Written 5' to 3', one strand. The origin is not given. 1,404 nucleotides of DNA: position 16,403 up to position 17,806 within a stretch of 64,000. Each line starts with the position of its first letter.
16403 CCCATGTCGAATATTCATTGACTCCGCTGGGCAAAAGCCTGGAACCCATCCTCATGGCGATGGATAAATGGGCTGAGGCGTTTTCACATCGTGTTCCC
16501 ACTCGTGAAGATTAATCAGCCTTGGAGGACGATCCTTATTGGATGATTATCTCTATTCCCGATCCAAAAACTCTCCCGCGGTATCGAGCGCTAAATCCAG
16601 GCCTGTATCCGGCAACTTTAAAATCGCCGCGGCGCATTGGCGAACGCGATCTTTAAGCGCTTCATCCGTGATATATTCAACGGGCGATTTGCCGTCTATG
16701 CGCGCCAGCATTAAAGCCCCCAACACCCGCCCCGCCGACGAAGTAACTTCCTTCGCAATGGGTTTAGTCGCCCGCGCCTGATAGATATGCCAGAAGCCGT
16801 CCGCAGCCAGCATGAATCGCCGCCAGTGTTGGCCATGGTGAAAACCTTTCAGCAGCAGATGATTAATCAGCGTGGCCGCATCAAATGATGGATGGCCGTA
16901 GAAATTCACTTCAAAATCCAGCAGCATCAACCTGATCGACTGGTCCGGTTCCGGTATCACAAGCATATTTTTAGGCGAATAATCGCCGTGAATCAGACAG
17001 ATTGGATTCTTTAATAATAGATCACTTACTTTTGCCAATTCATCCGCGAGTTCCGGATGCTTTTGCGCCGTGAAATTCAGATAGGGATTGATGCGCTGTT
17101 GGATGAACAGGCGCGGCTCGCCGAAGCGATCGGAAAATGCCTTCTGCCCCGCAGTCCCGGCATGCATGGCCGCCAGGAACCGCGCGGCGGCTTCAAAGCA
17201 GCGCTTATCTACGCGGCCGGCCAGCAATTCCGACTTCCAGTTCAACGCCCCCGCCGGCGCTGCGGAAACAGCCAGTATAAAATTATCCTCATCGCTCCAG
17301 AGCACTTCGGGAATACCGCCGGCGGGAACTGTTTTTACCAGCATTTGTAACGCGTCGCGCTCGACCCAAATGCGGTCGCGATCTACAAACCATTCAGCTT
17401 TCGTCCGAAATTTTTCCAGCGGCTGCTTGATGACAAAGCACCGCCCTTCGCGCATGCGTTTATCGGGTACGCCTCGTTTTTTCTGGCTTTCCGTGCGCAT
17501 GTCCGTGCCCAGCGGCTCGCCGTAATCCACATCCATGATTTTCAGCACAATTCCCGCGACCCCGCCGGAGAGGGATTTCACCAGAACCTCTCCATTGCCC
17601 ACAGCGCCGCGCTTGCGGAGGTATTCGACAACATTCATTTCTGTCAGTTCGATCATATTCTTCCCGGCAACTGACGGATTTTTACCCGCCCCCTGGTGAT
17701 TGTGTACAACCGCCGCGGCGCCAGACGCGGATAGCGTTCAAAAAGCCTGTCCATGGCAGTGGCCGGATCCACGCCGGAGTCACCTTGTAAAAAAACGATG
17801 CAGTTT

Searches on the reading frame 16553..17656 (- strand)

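Call 90: search_protein_families(library=pfam, proteins=[window:16553-17656:-], max_evalue=0.001)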
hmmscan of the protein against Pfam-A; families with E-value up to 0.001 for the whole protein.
window:16553-17656:- (367 aa): 1 family
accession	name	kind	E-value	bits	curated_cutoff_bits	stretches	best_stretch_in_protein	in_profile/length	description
PF01636.29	APH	-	2.1e-12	47.8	23.2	1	144-266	87-212/239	Phosphotransferase enzyme family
